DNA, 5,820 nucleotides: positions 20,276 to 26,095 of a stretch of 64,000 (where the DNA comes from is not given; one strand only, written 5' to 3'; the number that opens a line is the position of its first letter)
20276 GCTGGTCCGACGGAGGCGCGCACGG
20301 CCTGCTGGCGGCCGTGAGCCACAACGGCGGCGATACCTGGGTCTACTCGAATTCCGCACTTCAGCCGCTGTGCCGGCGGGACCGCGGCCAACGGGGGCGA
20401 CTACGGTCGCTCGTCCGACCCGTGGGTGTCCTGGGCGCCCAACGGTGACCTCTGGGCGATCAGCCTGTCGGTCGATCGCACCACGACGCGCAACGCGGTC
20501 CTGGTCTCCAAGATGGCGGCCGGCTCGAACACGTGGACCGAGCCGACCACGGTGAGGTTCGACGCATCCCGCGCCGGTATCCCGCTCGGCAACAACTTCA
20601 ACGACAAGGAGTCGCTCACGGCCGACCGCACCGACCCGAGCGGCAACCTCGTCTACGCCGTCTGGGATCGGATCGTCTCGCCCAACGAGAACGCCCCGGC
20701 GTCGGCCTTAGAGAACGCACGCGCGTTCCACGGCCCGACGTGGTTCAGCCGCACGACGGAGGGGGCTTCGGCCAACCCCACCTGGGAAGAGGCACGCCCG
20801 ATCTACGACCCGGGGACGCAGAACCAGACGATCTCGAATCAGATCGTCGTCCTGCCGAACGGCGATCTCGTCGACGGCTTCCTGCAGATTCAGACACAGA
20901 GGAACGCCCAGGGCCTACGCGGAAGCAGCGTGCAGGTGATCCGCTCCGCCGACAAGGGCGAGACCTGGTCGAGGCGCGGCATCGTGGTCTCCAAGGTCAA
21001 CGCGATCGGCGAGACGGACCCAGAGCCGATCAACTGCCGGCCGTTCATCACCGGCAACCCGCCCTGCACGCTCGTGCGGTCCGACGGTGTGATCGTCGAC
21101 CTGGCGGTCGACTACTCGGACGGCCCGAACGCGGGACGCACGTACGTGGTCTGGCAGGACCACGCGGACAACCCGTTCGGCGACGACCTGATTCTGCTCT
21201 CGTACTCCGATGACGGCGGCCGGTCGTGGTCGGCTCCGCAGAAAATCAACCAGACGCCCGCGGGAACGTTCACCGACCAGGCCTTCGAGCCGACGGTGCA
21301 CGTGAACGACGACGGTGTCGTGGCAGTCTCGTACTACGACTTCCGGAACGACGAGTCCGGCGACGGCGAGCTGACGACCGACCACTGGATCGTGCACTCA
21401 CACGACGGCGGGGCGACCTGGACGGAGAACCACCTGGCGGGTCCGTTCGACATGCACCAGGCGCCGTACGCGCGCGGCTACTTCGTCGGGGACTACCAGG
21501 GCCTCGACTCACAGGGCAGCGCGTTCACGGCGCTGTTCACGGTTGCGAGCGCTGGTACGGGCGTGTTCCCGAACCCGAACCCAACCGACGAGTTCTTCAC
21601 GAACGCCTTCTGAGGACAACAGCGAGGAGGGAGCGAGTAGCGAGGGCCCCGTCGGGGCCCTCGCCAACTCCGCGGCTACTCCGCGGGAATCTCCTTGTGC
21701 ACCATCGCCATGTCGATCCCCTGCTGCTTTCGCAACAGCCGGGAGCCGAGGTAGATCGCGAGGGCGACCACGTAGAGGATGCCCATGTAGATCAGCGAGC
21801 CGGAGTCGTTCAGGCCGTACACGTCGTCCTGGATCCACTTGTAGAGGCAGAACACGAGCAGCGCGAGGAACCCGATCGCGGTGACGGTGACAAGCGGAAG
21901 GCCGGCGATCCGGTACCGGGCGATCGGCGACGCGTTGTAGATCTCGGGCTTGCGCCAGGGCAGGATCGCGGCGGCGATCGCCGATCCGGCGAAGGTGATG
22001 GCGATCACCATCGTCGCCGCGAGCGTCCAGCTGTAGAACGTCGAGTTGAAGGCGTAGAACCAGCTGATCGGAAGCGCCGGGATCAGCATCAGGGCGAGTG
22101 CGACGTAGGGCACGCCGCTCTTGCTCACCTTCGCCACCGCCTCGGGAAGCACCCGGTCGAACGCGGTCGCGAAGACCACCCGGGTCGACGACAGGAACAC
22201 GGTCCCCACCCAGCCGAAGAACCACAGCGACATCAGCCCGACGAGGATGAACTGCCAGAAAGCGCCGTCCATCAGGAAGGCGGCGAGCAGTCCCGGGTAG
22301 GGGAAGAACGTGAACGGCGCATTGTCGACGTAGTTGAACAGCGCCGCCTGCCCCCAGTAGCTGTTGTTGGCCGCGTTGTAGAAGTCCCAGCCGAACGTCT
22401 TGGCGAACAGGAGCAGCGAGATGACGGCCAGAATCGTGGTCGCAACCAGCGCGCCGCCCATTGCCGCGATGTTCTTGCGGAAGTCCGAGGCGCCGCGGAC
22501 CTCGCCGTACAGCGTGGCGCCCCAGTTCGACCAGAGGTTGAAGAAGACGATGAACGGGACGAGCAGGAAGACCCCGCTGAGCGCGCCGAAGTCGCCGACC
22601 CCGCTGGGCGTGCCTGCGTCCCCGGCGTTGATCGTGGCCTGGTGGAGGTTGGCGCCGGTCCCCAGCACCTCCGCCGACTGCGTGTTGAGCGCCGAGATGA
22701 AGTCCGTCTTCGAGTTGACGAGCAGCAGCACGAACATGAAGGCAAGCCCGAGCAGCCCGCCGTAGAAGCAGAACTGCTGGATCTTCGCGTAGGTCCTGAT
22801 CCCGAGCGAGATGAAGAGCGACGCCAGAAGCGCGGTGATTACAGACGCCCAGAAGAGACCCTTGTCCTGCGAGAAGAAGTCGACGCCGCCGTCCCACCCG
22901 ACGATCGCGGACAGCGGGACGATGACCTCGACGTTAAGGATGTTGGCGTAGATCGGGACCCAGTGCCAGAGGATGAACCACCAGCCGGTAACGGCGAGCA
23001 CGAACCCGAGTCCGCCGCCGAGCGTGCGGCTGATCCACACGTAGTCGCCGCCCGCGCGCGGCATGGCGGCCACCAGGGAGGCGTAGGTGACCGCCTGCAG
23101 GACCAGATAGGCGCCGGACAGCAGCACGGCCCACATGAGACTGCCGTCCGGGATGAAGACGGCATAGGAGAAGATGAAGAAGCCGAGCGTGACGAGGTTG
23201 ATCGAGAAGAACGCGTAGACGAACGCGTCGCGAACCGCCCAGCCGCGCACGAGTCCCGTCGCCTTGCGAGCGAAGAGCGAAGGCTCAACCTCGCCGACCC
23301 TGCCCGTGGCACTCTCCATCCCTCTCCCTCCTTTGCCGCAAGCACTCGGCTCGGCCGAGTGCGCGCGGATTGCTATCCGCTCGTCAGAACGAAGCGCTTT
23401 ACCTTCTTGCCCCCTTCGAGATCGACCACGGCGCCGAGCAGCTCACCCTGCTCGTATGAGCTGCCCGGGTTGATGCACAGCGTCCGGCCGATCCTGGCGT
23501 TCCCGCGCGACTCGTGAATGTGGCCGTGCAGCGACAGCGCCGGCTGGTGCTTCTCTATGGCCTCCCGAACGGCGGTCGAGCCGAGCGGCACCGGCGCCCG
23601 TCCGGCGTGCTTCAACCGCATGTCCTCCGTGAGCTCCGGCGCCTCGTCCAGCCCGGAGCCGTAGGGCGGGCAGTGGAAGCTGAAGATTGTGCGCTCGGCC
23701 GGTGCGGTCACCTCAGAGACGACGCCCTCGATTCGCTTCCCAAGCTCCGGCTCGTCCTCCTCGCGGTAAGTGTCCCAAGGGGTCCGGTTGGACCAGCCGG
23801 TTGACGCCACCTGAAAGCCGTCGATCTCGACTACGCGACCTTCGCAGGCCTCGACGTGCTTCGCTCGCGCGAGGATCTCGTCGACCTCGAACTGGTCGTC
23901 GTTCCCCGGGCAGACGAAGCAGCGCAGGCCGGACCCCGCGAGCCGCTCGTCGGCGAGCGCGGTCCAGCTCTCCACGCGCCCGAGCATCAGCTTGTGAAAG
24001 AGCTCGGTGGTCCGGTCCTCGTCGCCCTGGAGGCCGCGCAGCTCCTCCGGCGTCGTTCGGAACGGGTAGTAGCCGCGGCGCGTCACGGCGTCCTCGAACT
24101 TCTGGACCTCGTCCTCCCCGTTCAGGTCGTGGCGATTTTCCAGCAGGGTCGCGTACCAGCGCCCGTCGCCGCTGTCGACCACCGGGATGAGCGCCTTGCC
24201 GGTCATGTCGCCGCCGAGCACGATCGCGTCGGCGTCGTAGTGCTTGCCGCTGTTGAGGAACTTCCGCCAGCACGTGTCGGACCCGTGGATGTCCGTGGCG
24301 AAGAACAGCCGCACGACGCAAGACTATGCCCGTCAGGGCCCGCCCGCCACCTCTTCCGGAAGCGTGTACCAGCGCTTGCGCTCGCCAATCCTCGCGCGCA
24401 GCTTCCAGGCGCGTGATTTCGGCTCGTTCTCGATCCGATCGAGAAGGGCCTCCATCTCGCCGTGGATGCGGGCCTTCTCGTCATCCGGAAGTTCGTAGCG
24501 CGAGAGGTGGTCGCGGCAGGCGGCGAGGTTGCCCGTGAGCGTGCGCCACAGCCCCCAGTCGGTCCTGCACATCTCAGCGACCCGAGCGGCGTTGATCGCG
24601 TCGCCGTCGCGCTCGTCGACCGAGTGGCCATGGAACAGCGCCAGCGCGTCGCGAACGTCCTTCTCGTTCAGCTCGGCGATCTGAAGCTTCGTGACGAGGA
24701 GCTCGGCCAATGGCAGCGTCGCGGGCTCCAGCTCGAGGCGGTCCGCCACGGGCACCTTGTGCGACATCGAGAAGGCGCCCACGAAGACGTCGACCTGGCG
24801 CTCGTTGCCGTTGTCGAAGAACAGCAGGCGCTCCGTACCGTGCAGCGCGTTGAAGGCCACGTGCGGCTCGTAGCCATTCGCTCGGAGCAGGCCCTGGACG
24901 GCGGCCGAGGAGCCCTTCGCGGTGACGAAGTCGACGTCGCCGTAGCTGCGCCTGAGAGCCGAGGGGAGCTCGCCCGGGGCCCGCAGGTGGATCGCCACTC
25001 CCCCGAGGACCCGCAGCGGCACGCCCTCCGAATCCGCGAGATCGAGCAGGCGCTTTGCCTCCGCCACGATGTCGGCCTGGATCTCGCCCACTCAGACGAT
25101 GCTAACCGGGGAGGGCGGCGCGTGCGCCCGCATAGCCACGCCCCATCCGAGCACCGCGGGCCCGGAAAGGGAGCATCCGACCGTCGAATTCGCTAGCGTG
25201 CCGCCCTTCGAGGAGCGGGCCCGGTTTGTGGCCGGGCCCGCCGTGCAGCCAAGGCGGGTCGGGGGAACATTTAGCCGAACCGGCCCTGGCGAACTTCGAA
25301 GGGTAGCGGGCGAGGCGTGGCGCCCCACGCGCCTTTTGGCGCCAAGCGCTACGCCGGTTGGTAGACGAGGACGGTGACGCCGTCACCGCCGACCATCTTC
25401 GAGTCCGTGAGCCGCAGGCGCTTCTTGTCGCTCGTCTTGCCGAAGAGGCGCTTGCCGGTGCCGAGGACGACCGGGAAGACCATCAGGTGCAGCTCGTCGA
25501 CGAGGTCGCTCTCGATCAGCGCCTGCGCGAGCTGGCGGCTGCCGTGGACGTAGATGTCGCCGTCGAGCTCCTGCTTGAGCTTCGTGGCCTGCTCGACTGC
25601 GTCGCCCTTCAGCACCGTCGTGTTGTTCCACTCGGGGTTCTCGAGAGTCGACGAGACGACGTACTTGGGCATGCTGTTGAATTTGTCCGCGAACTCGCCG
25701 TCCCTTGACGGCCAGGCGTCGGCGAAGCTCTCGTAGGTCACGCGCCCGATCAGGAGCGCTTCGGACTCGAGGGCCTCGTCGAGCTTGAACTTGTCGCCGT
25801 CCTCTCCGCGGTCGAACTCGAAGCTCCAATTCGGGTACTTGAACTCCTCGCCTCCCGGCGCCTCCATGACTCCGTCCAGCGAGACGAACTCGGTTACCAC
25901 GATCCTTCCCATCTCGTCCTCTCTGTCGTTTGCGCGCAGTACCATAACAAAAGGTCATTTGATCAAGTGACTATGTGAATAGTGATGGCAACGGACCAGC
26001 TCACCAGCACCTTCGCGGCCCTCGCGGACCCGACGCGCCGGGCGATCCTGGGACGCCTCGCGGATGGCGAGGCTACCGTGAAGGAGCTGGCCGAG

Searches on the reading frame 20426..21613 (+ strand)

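Call 20: search_protein_families(library=pfam, proteins=[window:20426-21613:+])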
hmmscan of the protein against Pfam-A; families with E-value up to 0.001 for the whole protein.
window:20426-21613:+ (395 aa): 3 families
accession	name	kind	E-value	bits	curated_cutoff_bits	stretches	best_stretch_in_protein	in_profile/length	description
PF13088.12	BNR_2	-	6.9e-12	45.7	31.4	1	115-336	27-202/277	BNR repeat-like domain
PF02012.26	BNR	-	2.7e-07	30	27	0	260-269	2-11/12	BNR/Asp-box repeat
PF24316.1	Tli3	-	0.00036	21.3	27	0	257-299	85-126/129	T6SS Tli3 immunity protein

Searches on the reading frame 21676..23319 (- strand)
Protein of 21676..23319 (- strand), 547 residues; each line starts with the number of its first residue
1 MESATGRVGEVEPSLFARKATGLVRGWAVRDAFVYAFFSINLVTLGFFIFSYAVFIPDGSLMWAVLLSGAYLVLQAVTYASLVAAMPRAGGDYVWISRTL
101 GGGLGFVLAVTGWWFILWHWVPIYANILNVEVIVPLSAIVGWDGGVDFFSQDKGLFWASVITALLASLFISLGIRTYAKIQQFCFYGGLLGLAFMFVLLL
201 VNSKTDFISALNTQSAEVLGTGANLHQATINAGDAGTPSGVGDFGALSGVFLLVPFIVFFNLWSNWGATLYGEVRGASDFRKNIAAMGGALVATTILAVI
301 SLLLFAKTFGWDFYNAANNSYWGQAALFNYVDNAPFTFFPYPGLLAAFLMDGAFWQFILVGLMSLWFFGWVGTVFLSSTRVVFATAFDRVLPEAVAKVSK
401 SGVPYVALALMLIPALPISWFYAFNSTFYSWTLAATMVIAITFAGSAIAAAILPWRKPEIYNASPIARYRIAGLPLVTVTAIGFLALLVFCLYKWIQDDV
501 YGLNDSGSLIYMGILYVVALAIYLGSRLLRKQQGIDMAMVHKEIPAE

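Call 20: search_protein_families(library=pfam, proteins=[window:21676-23319:-])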
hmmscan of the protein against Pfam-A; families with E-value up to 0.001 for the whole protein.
window:21676-23319:- (547 aa): 2 families
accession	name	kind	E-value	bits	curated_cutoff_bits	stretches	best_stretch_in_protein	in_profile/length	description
PF13520.12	AA_permease_2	-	1e-15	58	27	1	35-518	6-426/427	Amino acid permease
PF00324.27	AA_permease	-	1.3e-09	37.8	24.6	1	59-532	29-463/470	Amino acid permease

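Call 48: search_protein_families(library=ncbifam, proteins=[window:21676-23319:-], max_evalue=1e-10)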
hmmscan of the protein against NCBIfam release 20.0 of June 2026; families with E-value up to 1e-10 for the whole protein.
window:21676-23319:- (547 aa): 0 families

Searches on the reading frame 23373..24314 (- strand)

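Call 20: search_protein_families(library=pfam, proteins=[window:23373-24314:-])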
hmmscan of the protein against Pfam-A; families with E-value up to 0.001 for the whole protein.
window:23373-24314:- (313 aa): 3 families
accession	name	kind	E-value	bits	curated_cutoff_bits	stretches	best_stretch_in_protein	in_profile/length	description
PF00149.33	Metallophos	-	1.8e-06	29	21.5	0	127-268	60-190/191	Calcineurin-like phosphoesterase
PF14582.11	Metallophos_3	-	2.2e-06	27.7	28.2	1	244-301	197-251/259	Metallophosphoesterase, calcineurin superfamily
PF12850.12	Metallophos_2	-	9.5e-06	26.1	27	0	246-289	96-138/154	Calcineurin-like phosphoesterase superfamily domain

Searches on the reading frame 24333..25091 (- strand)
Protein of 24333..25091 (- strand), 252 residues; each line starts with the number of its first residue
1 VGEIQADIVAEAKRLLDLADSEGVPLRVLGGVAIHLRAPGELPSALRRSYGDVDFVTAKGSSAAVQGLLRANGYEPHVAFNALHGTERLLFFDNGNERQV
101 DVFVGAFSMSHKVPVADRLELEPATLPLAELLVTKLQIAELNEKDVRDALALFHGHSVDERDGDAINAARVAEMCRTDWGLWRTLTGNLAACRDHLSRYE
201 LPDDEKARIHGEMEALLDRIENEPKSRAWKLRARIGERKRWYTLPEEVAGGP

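Call 20: search_protein_families(library=pfam, proteins=[window:24333-25091:-])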
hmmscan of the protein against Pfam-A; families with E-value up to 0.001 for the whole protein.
window:24333-25091:- (252 aa): 1 family
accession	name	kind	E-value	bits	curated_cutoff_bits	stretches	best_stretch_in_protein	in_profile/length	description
PF14907.12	NTP_transf_5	-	6.9e-06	26.2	31.2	1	8-79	56-123/249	Uncharacterised nucleotidyltransferase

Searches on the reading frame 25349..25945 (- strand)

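Call 20: search_protein_families(library=pfam, proteins=[window:25349-25945:-])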
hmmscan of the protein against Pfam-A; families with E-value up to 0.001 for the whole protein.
window:25349-25945:- (198 aa): 1 family
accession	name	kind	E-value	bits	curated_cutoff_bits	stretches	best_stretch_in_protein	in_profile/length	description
PF01872.23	RibD_C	-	3e-25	89.6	24.1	1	15-188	3-194/197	RibD C-terminal domain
